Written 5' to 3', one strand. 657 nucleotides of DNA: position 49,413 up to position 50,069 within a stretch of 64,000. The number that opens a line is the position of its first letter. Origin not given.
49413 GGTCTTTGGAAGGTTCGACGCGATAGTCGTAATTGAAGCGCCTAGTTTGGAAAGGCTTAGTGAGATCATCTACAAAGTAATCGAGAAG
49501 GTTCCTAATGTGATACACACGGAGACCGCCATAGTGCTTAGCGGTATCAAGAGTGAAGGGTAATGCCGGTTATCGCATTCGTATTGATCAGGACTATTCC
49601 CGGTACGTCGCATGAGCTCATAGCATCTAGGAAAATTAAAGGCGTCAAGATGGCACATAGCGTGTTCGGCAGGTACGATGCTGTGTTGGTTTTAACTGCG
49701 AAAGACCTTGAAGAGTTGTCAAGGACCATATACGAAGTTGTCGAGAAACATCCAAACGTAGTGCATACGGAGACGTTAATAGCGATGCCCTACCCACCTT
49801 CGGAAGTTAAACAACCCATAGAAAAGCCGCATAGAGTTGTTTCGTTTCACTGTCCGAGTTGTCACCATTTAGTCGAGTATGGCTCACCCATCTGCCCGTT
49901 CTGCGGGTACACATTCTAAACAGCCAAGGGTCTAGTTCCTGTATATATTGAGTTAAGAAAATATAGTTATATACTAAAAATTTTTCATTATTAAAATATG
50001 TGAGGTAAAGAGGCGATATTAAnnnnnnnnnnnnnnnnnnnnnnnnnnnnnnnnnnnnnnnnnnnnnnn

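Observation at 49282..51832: DsrE-like + TusA + sulfide:quinone oxidoreductase module preceded by two stand-alone RAM-domain proteins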

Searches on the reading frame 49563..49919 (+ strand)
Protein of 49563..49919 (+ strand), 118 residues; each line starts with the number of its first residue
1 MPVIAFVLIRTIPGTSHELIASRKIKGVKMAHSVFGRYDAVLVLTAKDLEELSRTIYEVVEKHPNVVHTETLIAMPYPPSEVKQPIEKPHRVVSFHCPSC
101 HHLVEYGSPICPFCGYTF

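Call 3: search_protein_families(library=pfam, proteins=[window:49563-49919:+], max_evalue=0.01)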
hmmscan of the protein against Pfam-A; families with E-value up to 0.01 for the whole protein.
window:49563-49919:+ (118 aa): 4 families
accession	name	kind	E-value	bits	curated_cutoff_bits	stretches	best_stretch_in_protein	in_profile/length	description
PF01037.27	AsnC_trans_reg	-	4.5e-10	39.7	25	1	23-75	19-71/73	Lrp/AsnC ligand binding domain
PF13248.11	Zn_ribbon_3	-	0.0013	18.5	27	1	97-116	5-24/26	zinc-ribbon domain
PF08734.17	GYD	-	0.0024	18.3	31.4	1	28-76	37-83/91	GYD domain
PF10571.15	UPF0547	-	0.0036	17.8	29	1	96-118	2-24/26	Uncharacterised protein family UPF0547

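Call 4: search_protein_families(library=ncbifam, proteins=[window:49563-49919:+], max_evalue=0.01)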
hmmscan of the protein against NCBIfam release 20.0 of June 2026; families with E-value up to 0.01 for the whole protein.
window:49563-49919:+ (118 aa): 1 family
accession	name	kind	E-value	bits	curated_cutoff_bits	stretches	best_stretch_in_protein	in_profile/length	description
NF040947.1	trans_reg_LysM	equivalog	4.4e-06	26.5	180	1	3-74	60-132/136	HTH-type transcriptional regulator LysM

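Call 21: find_homologous_proteins(query=window:49563-49919:+, max_evalue=0.001)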
Query window:49563-49919:+ (118 aa): 80 proteins with E <= 0.001 among 81 candidates.
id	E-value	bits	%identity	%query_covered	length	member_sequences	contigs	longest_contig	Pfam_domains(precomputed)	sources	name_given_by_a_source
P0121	1.5e-65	237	88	100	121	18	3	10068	PF13240.12,PF01037.29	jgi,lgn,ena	-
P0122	1.4e-63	230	86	100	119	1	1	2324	PF01037.29,PF10571.16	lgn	-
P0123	3.3e-59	216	77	100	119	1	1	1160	PF13240.12,PF01037.29,PF24460.2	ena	-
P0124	9.1e-55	202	78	100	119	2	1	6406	PF01037.29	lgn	-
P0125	7.5e-52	193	74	100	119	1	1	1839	PF01037.29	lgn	-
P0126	6.1e-48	180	65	100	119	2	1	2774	PF01037.29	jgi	jgi:DNA-binding Lrp family transcriptional regulator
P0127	8.3e-47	176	67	100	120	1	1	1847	PF13240.12,PF01037.29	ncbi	-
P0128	2.1e-46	175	65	100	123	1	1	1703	PF01037.29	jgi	jgi:DNA-binding Lrp family transcriptional regulator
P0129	2.4e-46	175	65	100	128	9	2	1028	PF13240.12,PF01037.29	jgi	jgi:DNA-binding Lrp family transcriptional regulator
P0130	2.9e-46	175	64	100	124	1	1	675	PF01037.29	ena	-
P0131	2.1e-45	172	64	97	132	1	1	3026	PF01037.29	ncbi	-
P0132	3.9e-45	171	64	100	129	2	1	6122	PF01037.29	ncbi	-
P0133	4.2e-45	171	64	97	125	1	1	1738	PF01037.29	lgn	-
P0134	5.0e-45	170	62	100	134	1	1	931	PF01037.29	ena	-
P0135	5.5e-45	170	66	100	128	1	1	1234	PF01037.29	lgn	-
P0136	6.8e-45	170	62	98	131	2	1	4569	PF01037.29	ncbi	-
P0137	7.0e-45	170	64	100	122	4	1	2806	PF01037.29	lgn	-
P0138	2.5e-44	168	62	100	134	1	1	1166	PF01037.29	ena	-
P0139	5.5e-44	167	61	100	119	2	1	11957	PF01037.29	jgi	-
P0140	1.2e-43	166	61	100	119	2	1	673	PF01037.29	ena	-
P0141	4.5e-43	164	63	100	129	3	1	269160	PF01037.29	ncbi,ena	-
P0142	4.7e-42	161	60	98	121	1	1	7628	PF01037.29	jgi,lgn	jgi:hypothetical protein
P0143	5.8e-42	161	61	98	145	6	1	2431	PF01037.29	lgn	-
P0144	9.0e-42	160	61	100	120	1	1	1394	PF01037.29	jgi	jgi:DNA-binding Lrp family transcriptional regulator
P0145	1.1e-41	160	62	100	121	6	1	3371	PF01037.29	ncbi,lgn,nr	ncbi:MAG: Lrp/AsnC ligand binding domain-containing protein [Thaumarchaeota archaeon]|nr:Lrp/AsnC li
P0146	1.3e-41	160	61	100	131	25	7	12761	PF01037.29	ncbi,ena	ncbi:MAG: Lrp/AsnC family transcriptional regulator [Nitrososphaerales archaeon]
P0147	1.4e-41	159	60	99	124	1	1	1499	PF01037.29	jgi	-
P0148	2.2e-41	159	61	97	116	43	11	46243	PF01037.29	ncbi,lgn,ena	ncbi:MAG: Lrp/AsnC ligand binding domain-containing protein [Nitrososphaerales archaeon]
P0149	4.8e-41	158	61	98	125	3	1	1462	PF01037.29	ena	-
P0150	9.2e-41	157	65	98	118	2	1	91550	PF01037.29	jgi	-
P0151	3.3e-40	155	60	98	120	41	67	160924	PF01037.29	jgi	jgi:DNA-binding Lrp family transcriptional regulator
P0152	1.5e-39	153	61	94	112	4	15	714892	PF01037.29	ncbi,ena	-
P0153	7.0e-39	151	57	98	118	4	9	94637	PF01037.29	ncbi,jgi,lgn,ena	ncbi:MAG: Lrp/AsnC ligand binding domain-containing protein [Candidatus Bathyarchaeia archaeon]|jgi:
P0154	9.4e-39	150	61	93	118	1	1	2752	PF01037.29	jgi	jgi:hypothetical protein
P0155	3.7e-38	148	58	100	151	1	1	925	PF01037.29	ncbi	-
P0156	3.8e-38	148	59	100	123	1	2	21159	PF01037.29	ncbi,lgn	ncbi:MAG: Lrp/AsnC ligand binding domain-containing protein [Nitrososphaerales archaeon]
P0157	5.3e-38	148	59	98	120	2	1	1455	PF01037.29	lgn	-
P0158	8.0e-38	147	59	98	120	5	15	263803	PF01037.29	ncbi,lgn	ncbi:MAG: Lrp/AsnC ligand binding domain-containing protein [Candidatus Caldarchaeum sp.]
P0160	5.1e-35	138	57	97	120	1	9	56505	PF01037.29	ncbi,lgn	ncbi:MAG: Lrp/AsnC ligand binding domain-containing protein [Candidatus Caldarchaeum sp.]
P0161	1.0e-31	128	66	75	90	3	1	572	PF01037.29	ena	-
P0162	4.4e-31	125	65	75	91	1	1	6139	PF01037.29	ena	-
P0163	1.5e-28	117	60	75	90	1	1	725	PF01037.29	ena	-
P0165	1.3e-25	108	67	66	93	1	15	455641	PF01037.29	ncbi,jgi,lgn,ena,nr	ncbi:MAG: Lrp/AsnC ligand binding domain-containing protein [Candidatus Bathyarchaeia archaeon]|nr:L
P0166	2.5e-25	107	68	64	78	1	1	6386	PF01037.29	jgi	jgi:DNA-binding Lrp family transcriptional regulator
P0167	2.6e-25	107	61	71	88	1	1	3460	PF01037.29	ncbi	ncbi:MAG: Lrp/AsnC ligand binding domain-containing protein [Nitrososphaerota archaeon]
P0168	2.9e-25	107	66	65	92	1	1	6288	PF01037.29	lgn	-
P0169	3.9e-25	106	65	67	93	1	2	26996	PF01037.29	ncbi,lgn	ncbi:MAG: Lrp/AsnC ligand binding domain-containing protein [Candidatus Bathyarchaeia archaeon]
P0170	6.3e-25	106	67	64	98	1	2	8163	PF01037.29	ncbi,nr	ncbi:MAG: Lrp/AsnC ligand binding domain-containing protein [Candidatus Bathyarchaeia archaeon]|nr:L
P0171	6.7e-25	106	67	64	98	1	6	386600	PF01037.29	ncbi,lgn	ncbi:MAG: Lrp/AsnC ligand binding domain-containing protein [Candidatus Bathyarchaeia archaeon]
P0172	7.2e-25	105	61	67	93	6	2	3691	PF01037.29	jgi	-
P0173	9.0e-25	105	63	67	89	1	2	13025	PF01037.29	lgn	-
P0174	9.1e-25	105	67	64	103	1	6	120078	PF01037.29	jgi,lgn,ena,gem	jgi:DNA-binding Lrp family transcriptional regulator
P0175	9.2e-25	105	68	64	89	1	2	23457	PF01037.29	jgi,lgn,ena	-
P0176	9.8e-25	105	64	69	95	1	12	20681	PF01037.29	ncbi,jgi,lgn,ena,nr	ncbi:MAG: Lrp/AsnC ligand binding domain-containing protein [Candidatus Bathyarchaeia archaeon]|nr:L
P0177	1.1e-24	105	72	61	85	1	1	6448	PF01037.29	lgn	-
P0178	1.3e-24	105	64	65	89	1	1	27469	PF01037.29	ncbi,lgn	-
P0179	1.7e-24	104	69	64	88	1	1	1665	PF01037.29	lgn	-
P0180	2.3e-24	104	66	64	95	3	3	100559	PF01037.29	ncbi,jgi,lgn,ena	ncbi:MAG: Lrp/AsnC ligand binding domain-containing protein [Candidatus Bathyarchaeia archaeon]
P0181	3.0e-24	103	66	64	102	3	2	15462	PF01037.29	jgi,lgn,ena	jgi:DNA-binding Lrp family transcriptional regulator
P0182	3.1e-24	103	64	64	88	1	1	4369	PF01037.29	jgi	-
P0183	5.3e-24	103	66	64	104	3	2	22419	PF01037.29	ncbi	ncbi:MAG: Lrp/AsnC ligand binding domain-containing protein [Candidatus Bathyarchaeia archaeon]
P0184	6.2e-24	102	65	64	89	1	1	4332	PF01037.29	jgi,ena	-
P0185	8.2e-24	102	64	64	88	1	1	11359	PF01037.29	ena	-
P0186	1.6e-23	101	63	64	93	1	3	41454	PF01037.29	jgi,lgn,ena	-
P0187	1.8e-23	101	63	64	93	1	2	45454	PF01037.29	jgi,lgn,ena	-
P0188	2.1e-23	101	64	64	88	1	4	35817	PF01037.29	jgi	-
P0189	2.1e-23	101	64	64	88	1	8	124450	PF01037.29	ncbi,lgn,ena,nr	ncbi:Lrp/AsnC family transcriptional regulator [Candidatus Bathyarchaeota archaeon]|nr:MAG: AsnC fam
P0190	2.3e-23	101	70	58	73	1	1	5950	PF01037.29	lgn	-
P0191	8.6e-23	99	64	64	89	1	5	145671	PF01037.29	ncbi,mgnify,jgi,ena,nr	ncbi:MAG: AsnC family transcriptional regulator [Candidatus Bathyarchaeota archaeon B26-2]|mgnify:CR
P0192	9.8e-23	99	66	60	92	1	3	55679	PF01037.29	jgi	jgi:DNA-binding Lrp family transcriptional regulator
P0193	2.2e-22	97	63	64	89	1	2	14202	PF01037.29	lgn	-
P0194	3.5e-22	97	71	58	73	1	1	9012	PF01037.29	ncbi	-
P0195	9.9e-22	95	70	57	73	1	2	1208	PF01037.29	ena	-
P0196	1.3e-21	95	66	57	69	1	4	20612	PF01037.29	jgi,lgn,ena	-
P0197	1.7e-21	95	66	57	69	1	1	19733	PF01037.29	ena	-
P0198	3.3e-21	94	66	57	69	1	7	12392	PF01037.29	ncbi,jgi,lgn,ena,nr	ncbi:MAG: AsnC family transcriptional regulator [Candidatus Bathyarchaeota archaeon B26-1]|nr:MAG: A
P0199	3.5e-19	87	59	60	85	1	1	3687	PF01037.29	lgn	-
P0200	1.3e-17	82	66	52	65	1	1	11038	PF01037.29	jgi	-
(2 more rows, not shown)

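Call 22: find_encoding_contigs(protein=P0158, flank=5000, max_places=2)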
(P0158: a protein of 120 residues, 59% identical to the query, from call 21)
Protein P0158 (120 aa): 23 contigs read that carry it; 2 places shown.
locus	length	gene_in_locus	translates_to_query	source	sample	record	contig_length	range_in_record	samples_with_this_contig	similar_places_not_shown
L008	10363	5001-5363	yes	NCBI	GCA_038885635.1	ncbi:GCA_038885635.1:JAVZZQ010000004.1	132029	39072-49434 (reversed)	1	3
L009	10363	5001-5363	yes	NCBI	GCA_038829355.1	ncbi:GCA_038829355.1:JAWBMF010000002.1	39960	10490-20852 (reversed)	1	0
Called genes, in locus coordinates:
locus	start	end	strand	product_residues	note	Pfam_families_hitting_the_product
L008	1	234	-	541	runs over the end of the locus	PF06418:CTP_synth_N, PF00117:GATase, PF07722:Peptidase_C26 (weak)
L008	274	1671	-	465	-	PF00083:Sugar_tr, PF07690:MFS_1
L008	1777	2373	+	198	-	PF00578:AhpC-TSA, PF08534:Redoxin, PF00085:Thioredoxin, PF13098:Thioredoxin_2, PF13905:Thioredoxin_8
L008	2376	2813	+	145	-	PF07884:VKOR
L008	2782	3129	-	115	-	-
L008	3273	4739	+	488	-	PF03951:Gln-synt_N, PF00120:Gln-synt_C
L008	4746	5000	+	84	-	PF01037:AsnC_trans_reg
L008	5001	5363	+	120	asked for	PF01037:AsnC_trans_reg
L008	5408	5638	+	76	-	-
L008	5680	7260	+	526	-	PF00009:GTP_EFTU, PF03144:GTP_EFTU_D2, PF03143:GTP_EFTU_D3 (weak)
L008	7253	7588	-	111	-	PF01176:eIF-1a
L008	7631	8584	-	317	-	PF00291:PALP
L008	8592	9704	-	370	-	PF07690:MFS_1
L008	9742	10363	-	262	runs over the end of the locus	PF00520:Ion_trans, PF07885:Ion_trans_2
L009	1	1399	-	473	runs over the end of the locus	PF00083:Sugar_tr, PF07690:MFS_1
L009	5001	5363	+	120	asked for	PF01037:AsnC_trans_reg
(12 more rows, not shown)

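Call 23: find_encoding_contigs(protein=P0153, flank=5000, max_places=2)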
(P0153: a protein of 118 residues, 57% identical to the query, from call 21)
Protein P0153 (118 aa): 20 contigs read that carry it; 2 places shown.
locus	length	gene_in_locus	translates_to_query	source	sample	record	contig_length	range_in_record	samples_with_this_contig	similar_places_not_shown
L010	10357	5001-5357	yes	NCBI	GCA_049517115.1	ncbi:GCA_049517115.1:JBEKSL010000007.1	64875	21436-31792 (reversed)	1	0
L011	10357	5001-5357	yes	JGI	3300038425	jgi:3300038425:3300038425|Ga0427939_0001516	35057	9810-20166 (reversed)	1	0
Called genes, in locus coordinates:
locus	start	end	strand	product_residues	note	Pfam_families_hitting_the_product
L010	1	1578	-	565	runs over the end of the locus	PF01555:N6_N4_Mtase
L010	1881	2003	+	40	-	-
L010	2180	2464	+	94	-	-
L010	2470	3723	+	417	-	PF06728:PIG-U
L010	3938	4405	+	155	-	-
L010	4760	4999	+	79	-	PF01037:AsnC_trans_reg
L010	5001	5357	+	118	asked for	PF01037:AsnC_trans_reg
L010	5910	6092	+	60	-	-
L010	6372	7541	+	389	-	PF00285:Citrate_synt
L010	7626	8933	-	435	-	PF13393:tRNA-synt_His, PF00587:tRNA-synt_2b, PF03129:HGTP_anticodon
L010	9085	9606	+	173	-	PF17647:DUF5518 (weak), PF13248:Zn_ribbon_3 (weak)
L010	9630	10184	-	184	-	PF02778:tRNA_int_endo_N, PF01974:tRNA_int_endo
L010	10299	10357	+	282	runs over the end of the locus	PF01008:IF-2B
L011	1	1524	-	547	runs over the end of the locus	PF01555:N6_N4_Mtase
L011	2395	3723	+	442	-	PF06728:PIG-U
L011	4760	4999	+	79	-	PF01037:AsnC_trans_reg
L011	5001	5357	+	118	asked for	PF01037:AsnC_trans_reg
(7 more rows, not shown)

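Call 24: find_encoding_contigs(protein=P0148, flank=5000, max_places=2)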
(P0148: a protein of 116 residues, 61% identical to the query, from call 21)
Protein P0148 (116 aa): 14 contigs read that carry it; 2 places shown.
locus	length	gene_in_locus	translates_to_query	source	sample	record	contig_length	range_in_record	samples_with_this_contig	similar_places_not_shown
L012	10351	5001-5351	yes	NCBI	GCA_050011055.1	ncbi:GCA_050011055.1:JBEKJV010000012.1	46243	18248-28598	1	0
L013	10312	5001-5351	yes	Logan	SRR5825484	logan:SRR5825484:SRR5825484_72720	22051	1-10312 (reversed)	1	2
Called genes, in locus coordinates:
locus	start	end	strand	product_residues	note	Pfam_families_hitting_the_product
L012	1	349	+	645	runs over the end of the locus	PF16177:ACAS_N, PF00501:AMP-binding, PF13193:AMP-binding_C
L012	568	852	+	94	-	-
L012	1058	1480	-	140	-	PF13527:Acetyltransf_9 (faint), PF13480:Acetyltransf_6 (weak), PF00583:Acetyltransf_1, PF13673:Acetyltransf_10, PF13508:Acetyltransf_7, PF08445:FR47 (weak)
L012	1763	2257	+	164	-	-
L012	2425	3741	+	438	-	PF00501:AMP-binding (faint)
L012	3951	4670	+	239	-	PF13230:GATase_4, PF13522:GATase_6 (weak)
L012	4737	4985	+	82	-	PF01037:AsnC_trans_reg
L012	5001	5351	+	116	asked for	PF01037:AsnC_trans_reg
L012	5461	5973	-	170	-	PF01294:Ribosomal_L13e (weak)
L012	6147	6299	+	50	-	-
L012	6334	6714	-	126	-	PF01050:MannoseP_isomer, PF00190:Cupin_1, PF02311:AraC_binding, PF07883:Cupin_2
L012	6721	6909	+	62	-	-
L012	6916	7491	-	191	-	PF00753:Lactamase_B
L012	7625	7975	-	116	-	PF07366:SnoaL (weak), PF14534:DUF4440 (weak), PF12680:SnoaL_2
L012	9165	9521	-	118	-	-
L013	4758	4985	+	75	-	PF01037:AsnC_trans_reg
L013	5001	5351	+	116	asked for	PF01037:AsnC_trans_reg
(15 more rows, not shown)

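Call 47: find_encoding_contigs(protein=P0152, flank=5000, max_places=3)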
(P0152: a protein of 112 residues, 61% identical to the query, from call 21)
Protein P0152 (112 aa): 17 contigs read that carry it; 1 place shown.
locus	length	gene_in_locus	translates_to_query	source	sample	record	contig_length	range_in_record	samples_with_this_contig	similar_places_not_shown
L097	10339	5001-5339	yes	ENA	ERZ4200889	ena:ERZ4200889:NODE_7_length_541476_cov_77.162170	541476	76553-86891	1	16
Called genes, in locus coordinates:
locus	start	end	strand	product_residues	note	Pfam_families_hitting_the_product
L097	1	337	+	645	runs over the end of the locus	PF16177:ACAS_N, PF00501:AMP-binding, PF13193:AMP-binding_C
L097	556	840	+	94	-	-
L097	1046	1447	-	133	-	PF00583:Acetyltransf_1, PF13480:Acetyltransf_6 (weak), PF13527:Acetyltransf_9 (faint), PF13673:Acetyltransf_10, PF13508:Acetyltransf_7, PF08445:FR47 (weak)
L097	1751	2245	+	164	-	-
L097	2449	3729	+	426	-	PF00501:AMP-binding (faint)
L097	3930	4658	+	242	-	PF13230:GATase_4, PF13522:GATase_6 (weak)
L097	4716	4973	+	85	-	PF01037:AsnC_trans_reg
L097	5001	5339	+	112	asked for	PF01037:AsnC_trans_reg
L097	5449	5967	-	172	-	PF01294:Ribosomal_L13e (weak)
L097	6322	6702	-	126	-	PF01050:MannoseP_isomer, PF00190:Cupin_1, PF02311:AraC_binding, PF07883:Cupin_2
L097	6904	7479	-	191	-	PF00753:Lactamase_B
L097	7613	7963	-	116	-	PF07366:SnoaL (weak), PF14534:DUF4440 (weak), PF12680:SnoaL_2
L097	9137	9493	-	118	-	-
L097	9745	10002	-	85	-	-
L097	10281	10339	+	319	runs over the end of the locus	-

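Call 59: search_solved_structures(query=window:49563-49919:+, max_evalue=0.01, show_alignments=1)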
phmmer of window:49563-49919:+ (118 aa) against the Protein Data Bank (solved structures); distinct sequences matched with E-value up to 0.01: 6.
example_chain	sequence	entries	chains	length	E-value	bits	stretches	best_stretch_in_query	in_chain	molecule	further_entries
2cvi_A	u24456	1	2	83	6.5e-06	29.7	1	3-75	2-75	75aa long hypothetical regulatory protein AsnC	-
2e1a_A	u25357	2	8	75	6.8e-06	29.6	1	3-74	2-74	75aa long hypothetical regulatory protein AsnC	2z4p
2djw_A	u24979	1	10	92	0.00014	25.4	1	3-78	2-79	probable transcriptional regulator, AsnC family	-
7fby_A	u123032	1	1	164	0.001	22.6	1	3-74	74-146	Transcriptional regulatory protein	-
9w4v_A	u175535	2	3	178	0.0012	22.5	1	3-74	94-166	Uncharacterized HTH-type transcriptional regulator PH0140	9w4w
2zbc_A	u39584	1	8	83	0.0013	22.3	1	5-75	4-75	83aa long hypothetical transcriptional regulator asnC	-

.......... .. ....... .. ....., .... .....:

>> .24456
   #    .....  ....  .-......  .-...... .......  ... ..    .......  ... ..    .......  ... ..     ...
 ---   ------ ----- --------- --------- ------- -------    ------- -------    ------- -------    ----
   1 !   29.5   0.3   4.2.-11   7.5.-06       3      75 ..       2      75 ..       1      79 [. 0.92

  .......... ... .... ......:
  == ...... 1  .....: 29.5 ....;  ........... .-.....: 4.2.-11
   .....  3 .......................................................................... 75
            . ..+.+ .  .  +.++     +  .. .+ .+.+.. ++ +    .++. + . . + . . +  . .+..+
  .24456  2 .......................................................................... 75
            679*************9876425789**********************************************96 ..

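Call 68: predict_structure(alignment_id=A4)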
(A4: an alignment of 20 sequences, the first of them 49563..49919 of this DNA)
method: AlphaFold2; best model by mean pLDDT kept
length: 118 residues; sequences in the alignment: 20
mean_pLDDT: 78.2   pTM: 0.50
mean pLDDT of the five models: 78.2, 77.6, 77.4, 76.4, 76.2
residues with pLDDT >= 90: 9; 70-90: 77; 50-70: 32; < 50: 0
segments of 3 or more residues with pLDDT < 50: none
pLDDT, mean of each block of 10 residues (from residue 1): 82 76 66 66 83 84 85 71 69 82 87 89
secondary structure, 60 per line:
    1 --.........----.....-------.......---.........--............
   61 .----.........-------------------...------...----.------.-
elements in order: E3-11 H16-20 E28-34 E38-46 H49-61 E66-74 E94-96 E103-105

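Call 72: fold_search(model_id=the predicted structure, library=pdb)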
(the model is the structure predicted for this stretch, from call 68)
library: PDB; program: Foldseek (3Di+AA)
matches with E <= 10: 1204; with E <= 0.001: 13
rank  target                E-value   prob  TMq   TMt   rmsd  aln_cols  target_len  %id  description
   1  2e1a_A                5.7e-05  1.00  0.52  0.78   2.6        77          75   30  crystal structure of FFRP-DM1 (released 2007-09-18)
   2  2djw_A                8.2e-05  1.00  0.52  0.73   3.2        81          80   33  Crystal structure of TTHA0845 from Thermus thermophilus HB8 (released 2006-09-12)
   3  2cvi_A                1.2e-04  1.00  0.49  0.67   2.9        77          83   28  Crystal structure of hypothetical protein PHS023 from Pyrococcus horikoshii (released 2006-06-03)
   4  2e1c_MODEL_1_A        1.8e-04  1.00  0.51  0.42   8.1        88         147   25  Structure of Putative HTH-type transcriptional regulator PH1519/DNA Complex (released 2007-12-04)
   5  2zbc_A                2.3e-04  1.00  0.51  0.73   2.6        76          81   26  Crystal structure of STS042, a stand-alone RAM module protein, from hyperthermophilic archaeon Sulfolobus tokodaii str (released 2008-03-11)
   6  2cyy                  2.3e-04  1.00  0.51  0.41   8.3        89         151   25  Crystal structure of PH1519 from Pyrococcus horikosii OT3 (released 2006-09-19)
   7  2djw_H                2.6e-04  1.00  0.52  0.75   3.2        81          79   32  Crystal structure of TTHA0845 from Thermus thermophilus HB8 (released 2006-09-12)
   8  1ri7                  2.9e-04  1.00  0.48  0.39   8.1        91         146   25  crystal structure of a protein in the LRP/ASNC family from the hyperthermophilic archaeon Pyrococcus sp. OT3 (released 2004-03-09)
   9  2znz_C                3.1e-04  1.00  0.46  0.38   8.3        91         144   25  Crystal structure of FFRP (released 2009-03-17)
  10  9w4w                  4.6e-04  1.00  0.52  0.42   2.7        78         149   23  Structure of transcription factor in complex with L-Ile (released 2026-03-25)
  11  7fby                  4.9e-04  1.00  0.50  0.40   5.4        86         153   23  Crystal Structure of PH0140 from Pyrococcus horikosii OT3 (released 2022-07-20)
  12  9w4v_A                5.2e-04  1.00  0.52  0.42   2.6        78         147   24  Structure of transcription factor in complex with D-allo-Ile (released 2026-03-25)
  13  2cg4_A                9.5e-04  1.00  0.51  0.41   9.1        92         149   14  Structure of E.coli AsnC (released 2006-04-04)
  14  4pcq_D                1.0e-03  1.00  0.50  0.42   3.1        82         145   16  Crystal Structure of MtbAldR (Rv2779c) (released 2015-05-06)
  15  4pcq_C                1.5e-03  1.00  0.47  0.39   3.4        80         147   15  Crystal Structure of MtbAldR (Rv2779c) (released 2015-05-06)
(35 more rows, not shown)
